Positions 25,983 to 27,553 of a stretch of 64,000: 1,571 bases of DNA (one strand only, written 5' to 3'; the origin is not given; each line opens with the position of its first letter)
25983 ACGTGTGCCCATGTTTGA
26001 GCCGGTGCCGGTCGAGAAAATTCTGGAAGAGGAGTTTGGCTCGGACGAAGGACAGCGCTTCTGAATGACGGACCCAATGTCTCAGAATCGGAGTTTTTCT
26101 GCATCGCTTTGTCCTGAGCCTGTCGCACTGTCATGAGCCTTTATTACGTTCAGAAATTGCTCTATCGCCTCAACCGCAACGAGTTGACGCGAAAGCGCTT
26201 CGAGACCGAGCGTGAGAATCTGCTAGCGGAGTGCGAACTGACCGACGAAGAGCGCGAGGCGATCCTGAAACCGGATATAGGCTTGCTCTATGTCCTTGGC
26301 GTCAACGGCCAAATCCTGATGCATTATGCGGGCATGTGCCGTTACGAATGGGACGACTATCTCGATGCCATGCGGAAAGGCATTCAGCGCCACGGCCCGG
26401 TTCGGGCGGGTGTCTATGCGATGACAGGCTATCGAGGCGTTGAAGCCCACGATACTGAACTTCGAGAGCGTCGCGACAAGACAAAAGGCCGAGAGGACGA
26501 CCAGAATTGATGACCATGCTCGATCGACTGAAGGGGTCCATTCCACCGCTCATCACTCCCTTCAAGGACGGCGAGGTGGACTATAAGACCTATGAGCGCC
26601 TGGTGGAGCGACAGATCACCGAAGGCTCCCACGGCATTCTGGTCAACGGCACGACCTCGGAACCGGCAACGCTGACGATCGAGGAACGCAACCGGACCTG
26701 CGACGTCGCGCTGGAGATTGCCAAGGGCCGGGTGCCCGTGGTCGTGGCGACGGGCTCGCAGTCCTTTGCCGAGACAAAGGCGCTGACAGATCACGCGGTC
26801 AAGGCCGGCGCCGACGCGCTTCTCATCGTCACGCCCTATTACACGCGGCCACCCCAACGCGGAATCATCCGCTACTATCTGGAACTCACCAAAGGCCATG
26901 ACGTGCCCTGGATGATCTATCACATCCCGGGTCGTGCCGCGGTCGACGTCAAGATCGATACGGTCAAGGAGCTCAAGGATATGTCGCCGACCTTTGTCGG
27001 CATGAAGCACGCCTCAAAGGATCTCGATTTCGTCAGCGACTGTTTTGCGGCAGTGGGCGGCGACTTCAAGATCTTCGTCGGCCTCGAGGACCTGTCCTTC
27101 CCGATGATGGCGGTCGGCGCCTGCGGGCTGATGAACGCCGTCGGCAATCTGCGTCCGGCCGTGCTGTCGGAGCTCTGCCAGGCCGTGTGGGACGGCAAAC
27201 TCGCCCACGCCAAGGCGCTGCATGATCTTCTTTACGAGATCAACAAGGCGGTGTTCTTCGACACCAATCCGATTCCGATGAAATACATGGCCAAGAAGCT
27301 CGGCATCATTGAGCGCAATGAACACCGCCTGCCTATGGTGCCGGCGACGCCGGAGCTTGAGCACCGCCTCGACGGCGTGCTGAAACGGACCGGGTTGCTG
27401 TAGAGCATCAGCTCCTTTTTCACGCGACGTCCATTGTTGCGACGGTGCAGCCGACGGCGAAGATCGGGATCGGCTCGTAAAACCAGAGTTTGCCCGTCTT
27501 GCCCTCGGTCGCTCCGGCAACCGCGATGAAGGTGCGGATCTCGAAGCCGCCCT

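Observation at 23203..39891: Composite aromatic-amine / hydroxyphenylacetate-type catabolic supercluster with unusual part list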

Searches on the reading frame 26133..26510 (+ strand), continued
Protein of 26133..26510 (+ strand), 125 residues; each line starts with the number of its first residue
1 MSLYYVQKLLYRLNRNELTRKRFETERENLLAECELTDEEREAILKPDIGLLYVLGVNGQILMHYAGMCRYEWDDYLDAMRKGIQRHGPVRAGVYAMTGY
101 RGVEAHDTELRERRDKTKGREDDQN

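Call 81: search_protein_families(library=ncbifam, proteins=[L172:1128-2576:-, L174:17639-19144:+], max_evalue=1e-60)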
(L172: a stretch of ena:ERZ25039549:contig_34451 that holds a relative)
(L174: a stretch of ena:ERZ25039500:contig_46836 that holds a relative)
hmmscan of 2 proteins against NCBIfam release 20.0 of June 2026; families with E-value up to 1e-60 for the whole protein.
L172:1128-2576:- (482 aa): 31 families (the best 25 are shown)
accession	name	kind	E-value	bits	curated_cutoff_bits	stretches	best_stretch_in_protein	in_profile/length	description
TIGR02299.1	HpaE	equivalog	5.9e-113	378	638.35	1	5-481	2-484/488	5-carboxymethyl-2-hydroxymuconate semialdehyde dehydrogenase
TIGR01780.1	SSADH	subfamily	1.5e-109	366.9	646.35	1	25-468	3-447/448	succinate-semialdehyde dehydrogenase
NF040648.1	lactal_redase_Meth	equivalog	1.5e-107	360.5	650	1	21-473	13-462/463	lactaldehyde dehydrogenase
NF009725.0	PRK13252.1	equivalog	1.3e-106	357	593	1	3-480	6-486/488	betaine-aldehyde dehydrogenase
TIGR01804.1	BADH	equivalog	1e-102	344.1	668.6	1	8-468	2-466/467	betaine-aldehyde dehydrogenase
NF006916.0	PRK09407.1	equivalog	3.5e-98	329.5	521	1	14-472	29-491/526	succinic semialdehyde dehydrogenase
NF010000.0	PRK13473.1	subfamily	4.8e-97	325.5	615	1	4-474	3-473/475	aminobutyraldehyde dehydrogenase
NF042993.1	AlphKGSA_gudD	equivalog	2.3e-95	320.2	770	1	9-473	9-480/481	alpha-ketoglutaric semialdehyde dehydrogenase GucD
NF052305.1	DioxValDhHalo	equivalog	4.3e-94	316.1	750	1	7-470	8-478/483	2,5-dioxovalerate dehydrogenase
NF045735.1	PaDhStyDPseudo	equivalog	6.9e-94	315.2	850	1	4-473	3-481/483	phenylacetaldehyde dehydrogenase StyD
NF008415.0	PRK11241.1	equivalog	7.7e-94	315.1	828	1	4-473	11-480/482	NADP-dependent succinate-semialdehyde dehydrogenase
NF045736.1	PaDhStyDRhodo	equivalog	4.5e-93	312.4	800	1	3-473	2-477/479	phenylacetaldehyde dehydrogenase StyD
NF007352.0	PRK09847.1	equivalog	5.6e-92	308.8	850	1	3-474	19-494/495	aldehyde dehydrogenase PuuC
NF006915.0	PRK09406.1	equivalog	1.9e-91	307.2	730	1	25-469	7-452/457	NADP-dependent succinic semialdehyde dehydrogenase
NF007497.0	PRK10090.1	equivalog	3.6e-90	303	500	1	5-475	8-479/480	aldehyde dehydrogenase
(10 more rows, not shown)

L174:17639-19144:+ (501 aa): 34 families (the best 25 are shown)
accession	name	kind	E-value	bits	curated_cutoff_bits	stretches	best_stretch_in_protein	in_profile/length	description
NF045735.1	PaDhStyDPseudo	equivalog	1.7e-223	742.6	850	1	23-499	3-481/483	phenylacetaldehyde dehydrogenase StyD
NF045736.1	PaDhStyDRhodo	equivalog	7.7e-182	605.1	800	1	24-499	4-477/479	phenylacetaldehyde dehydrogenase StyD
TIGR01804.1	BADH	equivalog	2.5e-163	543.9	668.6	1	27-495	2-467/467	betaine-aldehyde dehydrogenase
NF010000.0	PRK13473.1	subfamily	9.2e-161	535.7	615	1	23-500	3-473/475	aminobutyraldehyde dehydrogenase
NF009725.0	PRK13252.1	equivalog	4.6e-156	520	593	1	22-501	6-481/488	betaine-aldehyde dehydrogenase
TIGR02299.1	HpaE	equivalog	9.5e-154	512.6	638.35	1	24-499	2-476/488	5-carboxymethyl-2-hydroxymuconate semialdehyde dehydrogenase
NF007352.0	PRK09847.1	equivalog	1.4e-141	472.4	850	1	18-501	15-493/495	aldehyde dehydrogenase PuuC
TIGR03216.1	OH_muco_semi_DH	equivalog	4e-140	467.6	693.25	1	26-500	4-480/481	2-hydroxymuconic semialdehyde dehydrogenase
NF050026.1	AcaldDHExaC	equivalog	1.2e-130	436.5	900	1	24-499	17-493/503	acetaldehyde dehydrogenase ExaC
NF042993.1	AlphKGSA_gudD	equivalog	1.7e-129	432.7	770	1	26-500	7-481/481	alpha-ketoglutaric semialdehyde dehydrogenase GucD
TIGR03374.1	ABALDH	equivalog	1.2e-126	423.3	909.3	1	23-499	2-471/472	aminobutyraldehyde dehydrogenase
TIGR04284.1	aldehy_Rv0768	hypoth_equivalog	1.7e-123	413.2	775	1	24-497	2-476/480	aldehyde dehydrogenase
NF052305.1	DioxValDhHalo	equivalog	1.8e-123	413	750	1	22-497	4-479/483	2,5-dioxovalerate dehydrogenase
TIGR01780.1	SSADH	subfamily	1.3e-122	409.9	646.35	1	43-494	2-447/448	succinate-semialdehyde dehydrogenase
NF006916.0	PRK09407.1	equivalog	2.4e-119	399.3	521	1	32-497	28-490/526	succinic semialdehyde dehydrogenase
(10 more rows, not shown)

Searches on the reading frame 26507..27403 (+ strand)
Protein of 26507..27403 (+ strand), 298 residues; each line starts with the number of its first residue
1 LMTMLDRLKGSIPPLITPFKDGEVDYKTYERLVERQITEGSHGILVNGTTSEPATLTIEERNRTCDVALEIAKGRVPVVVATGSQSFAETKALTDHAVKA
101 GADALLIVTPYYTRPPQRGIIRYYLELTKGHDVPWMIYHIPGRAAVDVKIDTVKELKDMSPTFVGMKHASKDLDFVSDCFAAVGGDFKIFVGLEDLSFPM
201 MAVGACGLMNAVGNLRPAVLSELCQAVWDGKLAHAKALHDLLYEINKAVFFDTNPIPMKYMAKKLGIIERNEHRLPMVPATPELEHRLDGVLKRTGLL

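Call 3: search_protein_families(library=pfam, proteins=[window:26507-27403:+], max_evalue=0.01)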
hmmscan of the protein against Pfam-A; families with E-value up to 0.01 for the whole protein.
window:26507-27403:+ (298 aa): 1 family
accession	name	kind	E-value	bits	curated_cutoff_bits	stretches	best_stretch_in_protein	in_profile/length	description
PF00701.28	DHDPS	-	4.8e-67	226.2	22.1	1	8-293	2-287/289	Dihydrodipicolinate synthetase family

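Call 9: search_protein_families(library=ncbifam, proteins=[window:26507-27403:+], max_evalue=0.00001)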
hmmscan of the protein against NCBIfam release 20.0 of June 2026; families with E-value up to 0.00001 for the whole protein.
window:26507-27403:+ (298 aa): 7 families
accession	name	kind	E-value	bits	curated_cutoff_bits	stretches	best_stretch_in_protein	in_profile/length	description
TIGR02313.1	HpaI-NOT-DapA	exception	1.5e-88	296.5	396.7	1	8-298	1-292/294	2,4-dihydroxyhept-2-ene-1,7-dioic acid aldolase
TIGR00674.1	dapA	equivalog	2.1e-77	259.8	206.15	1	11-294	2-285/286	4-hydroxy-tetrahydrodipicolinate synthase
NF003164.0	PRK04147.1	equivalog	2.3e-30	105.9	281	1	7-292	3-287/294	N-acetylneuraminate lyase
NF002958.0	PRK03620.1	subfamily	3.4e-28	98.4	278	1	16-240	19-242/307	5-dehydro-4-deoxyglucarate dehydratase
NF040954.1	Arch_KDGaldase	equivalog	2e-27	96.3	390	1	12-250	4-236/288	bifunctional 2-dehydro-3-deoxy-phosphogluconate/2-dehydro-3-deoxy-6-phosphogalactonate aldolase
TIGR00683.1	nanA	equivalog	5.1e-26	91.7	382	1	8-280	1-273/293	N-acetylneuraminate lyase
TIGR03249.1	KdgD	equivalog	1.4e-21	76.9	373.95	1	16-236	17-237/299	5-dehydro-4-deoxyglucarate dehydratase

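Call 38: search_solved_structures(query=window:26507-27403:+, max_evalue=1e-20)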
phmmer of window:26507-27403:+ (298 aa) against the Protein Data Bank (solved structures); distinct sequences matched with E-value up to 1e-20: 81 (the best 60 are shown).
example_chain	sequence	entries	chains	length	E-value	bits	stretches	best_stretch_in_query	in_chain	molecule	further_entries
2ehh_A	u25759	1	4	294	4.5e-65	223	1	9-296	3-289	Dihydrodipicolinate synthase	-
1o5k_A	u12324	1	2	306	4.8e-59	203.2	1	12-298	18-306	4-hydroxy-tetrahydrodipicolinate synthase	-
3pb2_A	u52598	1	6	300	1e-58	202.1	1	10-298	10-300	Dihydrodipicolinate synthase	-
6t3t_B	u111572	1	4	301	3.2e-58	200.5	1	7-295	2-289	4-hydroxy-tetrahydrodipicolinate synthase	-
2vc6_A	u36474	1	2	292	1.6e-57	198.2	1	9-298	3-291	DIHYDRODIPICOLINATE SYNTHASE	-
6p90_A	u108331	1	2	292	2.3e-57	197.7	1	8-298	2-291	4-hydroxy-tetrahydrodipicolinate synthase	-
3qze_A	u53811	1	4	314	2.3e-57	197.7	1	7-298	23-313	Dihydrodipicolinate synthase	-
3pb0_A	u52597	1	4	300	2.5e-57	197.5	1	10-298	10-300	Dihydrodipicolinate synthase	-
3noe_A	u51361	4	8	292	1.1e-56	195.4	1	8-298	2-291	Dihydrodipicolinate synthase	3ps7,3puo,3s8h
6xgs_A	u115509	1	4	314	2.2e-55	191.2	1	7-298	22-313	4-hydroxy-tetrahydrodipicolinate synthase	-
7klt_A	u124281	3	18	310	3e-54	187.5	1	9-294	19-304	4-hydroxy-tetrahydrodipicolinate synthase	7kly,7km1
7kr7_A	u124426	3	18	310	3.9e-54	187.1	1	9-294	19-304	4-hydroxy-tetrahydrodipicolinate synthase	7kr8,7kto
7kel_A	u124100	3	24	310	4.6e-54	186.8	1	9-294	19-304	4-hydroxy-tetrahydrodipicolinate synthase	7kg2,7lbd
3pud_A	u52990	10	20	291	5.2e-54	186.7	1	8-297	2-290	Dihydrodipicolinate synthase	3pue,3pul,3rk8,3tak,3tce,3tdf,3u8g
3ler_A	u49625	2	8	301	6.2e-54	186.4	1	9-294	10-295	Dihydrodipicolinate synthase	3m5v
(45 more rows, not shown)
